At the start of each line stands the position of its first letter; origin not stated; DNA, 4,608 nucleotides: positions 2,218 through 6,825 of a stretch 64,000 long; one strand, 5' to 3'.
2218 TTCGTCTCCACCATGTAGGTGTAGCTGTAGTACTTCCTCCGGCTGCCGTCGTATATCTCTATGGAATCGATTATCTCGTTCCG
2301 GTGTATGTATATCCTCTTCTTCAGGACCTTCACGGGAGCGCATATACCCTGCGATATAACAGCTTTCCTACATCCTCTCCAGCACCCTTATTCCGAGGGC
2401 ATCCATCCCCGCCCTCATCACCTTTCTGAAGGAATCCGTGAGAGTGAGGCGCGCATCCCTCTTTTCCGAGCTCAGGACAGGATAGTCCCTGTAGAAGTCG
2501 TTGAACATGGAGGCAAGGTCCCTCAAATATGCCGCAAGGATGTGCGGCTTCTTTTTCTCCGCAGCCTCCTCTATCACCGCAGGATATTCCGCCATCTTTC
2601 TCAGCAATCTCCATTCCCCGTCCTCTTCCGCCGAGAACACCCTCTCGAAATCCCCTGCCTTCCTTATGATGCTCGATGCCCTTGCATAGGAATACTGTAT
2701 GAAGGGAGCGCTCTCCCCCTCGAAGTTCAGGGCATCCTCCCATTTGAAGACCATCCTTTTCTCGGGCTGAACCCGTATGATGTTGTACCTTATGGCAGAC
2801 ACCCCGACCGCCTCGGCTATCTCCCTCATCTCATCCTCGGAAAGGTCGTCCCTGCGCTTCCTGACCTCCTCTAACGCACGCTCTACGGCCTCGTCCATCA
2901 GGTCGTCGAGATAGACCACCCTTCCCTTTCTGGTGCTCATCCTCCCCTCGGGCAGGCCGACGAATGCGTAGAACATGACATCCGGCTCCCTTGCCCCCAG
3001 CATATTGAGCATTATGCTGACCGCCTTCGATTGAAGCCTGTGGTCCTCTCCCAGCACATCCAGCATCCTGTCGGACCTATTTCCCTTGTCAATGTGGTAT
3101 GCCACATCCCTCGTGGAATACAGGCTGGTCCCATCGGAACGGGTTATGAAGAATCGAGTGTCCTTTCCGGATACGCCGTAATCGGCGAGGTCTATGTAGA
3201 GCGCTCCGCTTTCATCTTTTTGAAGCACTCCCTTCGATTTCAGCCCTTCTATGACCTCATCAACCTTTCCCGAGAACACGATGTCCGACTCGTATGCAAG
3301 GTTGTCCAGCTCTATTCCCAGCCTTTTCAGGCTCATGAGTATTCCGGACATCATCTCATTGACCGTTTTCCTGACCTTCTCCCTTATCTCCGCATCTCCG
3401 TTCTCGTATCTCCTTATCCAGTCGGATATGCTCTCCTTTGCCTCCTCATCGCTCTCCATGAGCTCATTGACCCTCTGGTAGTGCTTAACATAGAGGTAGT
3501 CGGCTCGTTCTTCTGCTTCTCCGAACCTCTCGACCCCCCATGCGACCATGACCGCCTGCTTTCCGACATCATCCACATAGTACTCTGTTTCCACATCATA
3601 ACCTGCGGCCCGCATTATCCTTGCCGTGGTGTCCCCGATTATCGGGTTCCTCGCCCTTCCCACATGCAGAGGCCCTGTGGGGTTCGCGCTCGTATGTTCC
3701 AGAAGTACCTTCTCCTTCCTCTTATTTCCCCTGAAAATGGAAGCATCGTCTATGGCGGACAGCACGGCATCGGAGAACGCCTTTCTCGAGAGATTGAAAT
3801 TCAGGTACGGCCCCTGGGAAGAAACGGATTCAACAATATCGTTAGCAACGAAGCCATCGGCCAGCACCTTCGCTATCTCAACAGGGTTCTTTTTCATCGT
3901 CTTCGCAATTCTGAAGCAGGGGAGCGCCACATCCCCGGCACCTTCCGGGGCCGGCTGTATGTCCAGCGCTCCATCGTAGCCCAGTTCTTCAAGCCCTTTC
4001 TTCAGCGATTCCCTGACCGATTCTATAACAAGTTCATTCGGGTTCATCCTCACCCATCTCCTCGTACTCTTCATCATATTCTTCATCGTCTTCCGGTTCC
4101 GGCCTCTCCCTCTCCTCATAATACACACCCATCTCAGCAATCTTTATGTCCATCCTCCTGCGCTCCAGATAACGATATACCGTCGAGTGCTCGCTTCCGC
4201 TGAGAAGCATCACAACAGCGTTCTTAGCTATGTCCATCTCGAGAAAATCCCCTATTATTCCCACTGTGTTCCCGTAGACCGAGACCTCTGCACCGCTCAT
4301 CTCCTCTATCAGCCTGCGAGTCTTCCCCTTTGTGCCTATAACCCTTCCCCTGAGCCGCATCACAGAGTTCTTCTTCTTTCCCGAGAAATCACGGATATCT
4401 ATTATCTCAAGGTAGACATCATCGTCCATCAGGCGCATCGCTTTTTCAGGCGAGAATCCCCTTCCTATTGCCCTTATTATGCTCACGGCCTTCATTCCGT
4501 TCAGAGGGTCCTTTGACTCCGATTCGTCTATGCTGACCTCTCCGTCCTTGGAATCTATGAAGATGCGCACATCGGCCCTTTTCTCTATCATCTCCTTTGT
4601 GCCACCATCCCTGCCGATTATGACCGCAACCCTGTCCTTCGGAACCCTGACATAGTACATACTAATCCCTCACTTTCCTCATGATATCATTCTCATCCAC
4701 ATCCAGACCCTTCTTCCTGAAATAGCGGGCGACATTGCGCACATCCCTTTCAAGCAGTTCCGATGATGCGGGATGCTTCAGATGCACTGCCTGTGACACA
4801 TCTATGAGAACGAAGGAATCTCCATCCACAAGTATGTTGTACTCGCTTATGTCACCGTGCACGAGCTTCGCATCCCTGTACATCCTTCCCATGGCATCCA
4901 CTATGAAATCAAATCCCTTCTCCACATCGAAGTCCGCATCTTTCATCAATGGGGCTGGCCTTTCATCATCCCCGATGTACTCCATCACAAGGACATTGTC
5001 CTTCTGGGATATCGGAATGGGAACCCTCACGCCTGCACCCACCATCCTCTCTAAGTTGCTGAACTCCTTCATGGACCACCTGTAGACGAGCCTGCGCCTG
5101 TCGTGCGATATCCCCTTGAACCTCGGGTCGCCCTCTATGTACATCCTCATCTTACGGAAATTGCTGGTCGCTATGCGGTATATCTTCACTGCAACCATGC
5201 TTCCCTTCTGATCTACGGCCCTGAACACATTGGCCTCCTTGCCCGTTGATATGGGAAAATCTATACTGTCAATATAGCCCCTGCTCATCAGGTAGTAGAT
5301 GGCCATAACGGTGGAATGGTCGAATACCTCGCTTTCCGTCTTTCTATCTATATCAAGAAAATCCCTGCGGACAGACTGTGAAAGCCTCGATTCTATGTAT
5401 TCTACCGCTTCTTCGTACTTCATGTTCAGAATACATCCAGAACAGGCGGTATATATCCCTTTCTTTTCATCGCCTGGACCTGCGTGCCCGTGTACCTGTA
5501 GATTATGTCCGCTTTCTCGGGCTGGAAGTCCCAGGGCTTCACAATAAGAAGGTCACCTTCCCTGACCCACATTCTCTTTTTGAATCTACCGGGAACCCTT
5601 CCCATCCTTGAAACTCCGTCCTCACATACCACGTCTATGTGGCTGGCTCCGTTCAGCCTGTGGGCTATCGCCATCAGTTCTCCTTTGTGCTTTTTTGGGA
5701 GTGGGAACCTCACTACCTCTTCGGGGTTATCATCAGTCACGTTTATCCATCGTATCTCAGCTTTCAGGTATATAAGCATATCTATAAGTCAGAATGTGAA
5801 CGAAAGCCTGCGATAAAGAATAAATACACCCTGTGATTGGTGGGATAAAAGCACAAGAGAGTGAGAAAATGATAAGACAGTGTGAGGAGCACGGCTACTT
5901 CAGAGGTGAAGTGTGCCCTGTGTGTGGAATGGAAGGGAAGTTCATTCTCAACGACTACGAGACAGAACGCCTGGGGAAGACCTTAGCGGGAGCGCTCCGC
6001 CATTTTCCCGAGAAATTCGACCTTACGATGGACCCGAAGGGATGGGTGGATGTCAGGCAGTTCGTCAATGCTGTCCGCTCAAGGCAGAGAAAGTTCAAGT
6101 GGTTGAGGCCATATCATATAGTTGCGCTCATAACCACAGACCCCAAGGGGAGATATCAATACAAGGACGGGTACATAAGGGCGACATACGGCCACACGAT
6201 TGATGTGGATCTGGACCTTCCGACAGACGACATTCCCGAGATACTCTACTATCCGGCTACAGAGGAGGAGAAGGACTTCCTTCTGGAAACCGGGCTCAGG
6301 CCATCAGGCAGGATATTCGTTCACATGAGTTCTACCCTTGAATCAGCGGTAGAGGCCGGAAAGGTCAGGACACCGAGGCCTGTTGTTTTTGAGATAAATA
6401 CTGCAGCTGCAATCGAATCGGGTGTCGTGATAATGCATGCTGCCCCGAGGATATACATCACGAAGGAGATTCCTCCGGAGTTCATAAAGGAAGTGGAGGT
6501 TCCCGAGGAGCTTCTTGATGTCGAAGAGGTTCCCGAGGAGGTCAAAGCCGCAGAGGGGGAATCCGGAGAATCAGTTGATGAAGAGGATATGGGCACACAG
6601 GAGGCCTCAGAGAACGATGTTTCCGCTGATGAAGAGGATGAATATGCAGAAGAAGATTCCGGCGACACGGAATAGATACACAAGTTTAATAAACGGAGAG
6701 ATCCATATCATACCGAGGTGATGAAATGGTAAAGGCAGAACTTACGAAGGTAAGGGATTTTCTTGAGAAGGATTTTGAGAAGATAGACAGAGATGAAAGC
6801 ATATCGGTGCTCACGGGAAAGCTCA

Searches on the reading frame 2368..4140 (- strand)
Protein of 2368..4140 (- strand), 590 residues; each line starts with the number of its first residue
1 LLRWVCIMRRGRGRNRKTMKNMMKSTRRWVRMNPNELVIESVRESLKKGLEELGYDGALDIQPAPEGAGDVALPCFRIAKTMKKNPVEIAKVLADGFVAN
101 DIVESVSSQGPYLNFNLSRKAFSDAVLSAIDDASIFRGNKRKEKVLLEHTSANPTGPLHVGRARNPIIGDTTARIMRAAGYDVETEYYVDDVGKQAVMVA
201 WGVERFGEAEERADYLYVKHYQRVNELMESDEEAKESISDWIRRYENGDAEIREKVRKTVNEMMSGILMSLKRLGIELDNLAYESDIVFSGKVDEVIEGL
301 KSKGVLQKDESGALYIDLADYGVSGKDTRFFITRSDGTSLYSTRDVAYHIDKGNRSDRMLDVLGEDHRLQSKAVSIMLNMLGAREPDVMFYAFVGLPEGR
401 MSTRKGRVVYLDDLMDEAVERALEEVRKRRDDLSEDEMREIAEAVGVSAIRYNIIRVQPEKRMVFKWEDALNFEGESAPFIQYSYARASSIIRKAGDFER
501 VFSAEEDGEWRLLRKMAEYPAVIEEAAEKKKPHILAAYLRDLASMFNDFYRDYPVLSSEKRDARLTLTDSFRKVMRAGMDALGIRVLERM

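Call 25: search_protein_families(library=pfam, proteins=[window:2368-4140:-], max_evalue=0.001)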
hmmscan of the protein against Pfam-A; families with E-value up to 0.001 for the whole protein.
window:2368-4140:- (590 aa): 5 families
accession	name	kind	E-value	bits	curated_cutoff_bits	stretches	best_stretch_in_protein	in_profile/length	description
PF00750.26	tRNA-synt_1d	-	3.8e-42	144.9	23.3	1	139-467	16-349/349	tRNA synthetases class I (R), catalytic domain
PF05746.21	DALR_1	-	2.3e-31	108.7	22.3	1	481-590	1-117/117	DALR anticodon binding domain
PF03485.21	Arg_tRNA_synt_N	-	8e-13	49.3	21.5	1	42-117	3-85/85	Arginyl tRNA synthetase N terminal domain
PF01921.24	tRNA-synt_1f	-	2.1e-05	24.1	27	0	141-192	20-70/360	tRNA synthetases class I (K)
PF00133.28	tRNA-synt_1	-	2.2e-05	23.8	22.7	0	139-205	19-82/414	tRNA synthetases class I (I, L, M and V)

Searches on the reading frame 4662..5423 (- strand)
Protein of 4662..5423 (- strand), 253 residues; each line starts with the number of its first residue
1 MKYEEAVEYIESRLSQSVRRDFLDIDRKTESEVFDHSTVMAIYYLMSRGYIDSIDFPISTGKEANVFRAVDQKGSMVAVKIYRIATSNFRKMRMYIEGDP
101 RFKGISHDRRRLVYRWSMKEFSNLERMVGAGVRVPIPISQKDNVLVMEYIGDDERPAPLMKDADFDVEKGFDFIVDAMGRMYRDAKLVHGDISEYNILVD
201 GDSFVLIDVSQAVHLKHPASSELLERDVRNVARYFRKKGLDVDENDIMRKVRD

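Call 25: search_protein_families(library=pfam, proteins=[window:4662-5423:-], max_evalue=0.001)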
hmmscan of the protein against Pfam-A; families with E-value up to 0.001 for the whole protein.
window:4662-5423:- (253 aa): 3 families
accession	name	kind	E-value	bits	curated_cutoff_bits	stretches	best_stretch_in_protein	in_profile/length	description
PF01163.29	RIO1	-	1.7e-61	207.5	22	1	65-244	1-184/187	RIO domain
PF03109.22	ABC1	-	2.1e-06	27.5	22.9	0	131-246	129-239/244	ABC1 atypical kinase-like domain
PF17667.7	Pkinase_fungal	-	0.0001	21.6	24.1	1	175-221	296-348/387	Fungal protein kinase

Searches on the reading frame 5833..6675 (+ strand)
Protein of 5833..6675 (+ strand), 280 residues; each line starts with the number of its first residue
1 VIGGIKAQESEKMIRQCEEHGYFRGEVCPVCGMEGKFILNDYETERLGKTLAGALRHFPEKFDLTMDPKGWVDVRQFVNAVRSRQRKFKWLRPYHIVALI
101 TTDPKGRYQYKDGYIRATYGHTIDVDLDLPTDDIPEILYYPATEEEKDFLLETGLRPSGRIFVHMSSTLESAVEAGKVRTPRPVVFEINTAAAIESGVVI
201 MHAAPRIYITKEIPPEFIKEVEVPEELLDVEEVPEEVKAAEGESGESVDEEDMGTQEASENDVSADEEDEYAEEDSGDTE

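Call 25: search_protein_families(library=pfam, proteins=[window:5833-6675:+], max_evalue=0.001)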
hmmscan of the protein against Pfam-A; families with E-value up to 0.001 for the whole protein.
window:5833-6675:+ (280 aa): 1 family
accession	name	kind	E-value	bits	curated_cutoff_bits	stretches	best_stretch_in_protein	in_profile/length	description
PF01885.22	PTS_2-RNA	-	2.7e-26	93.1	26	1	44-211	3-176/177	RNA 2'-phosphotransferase, Tpt1 / KptA family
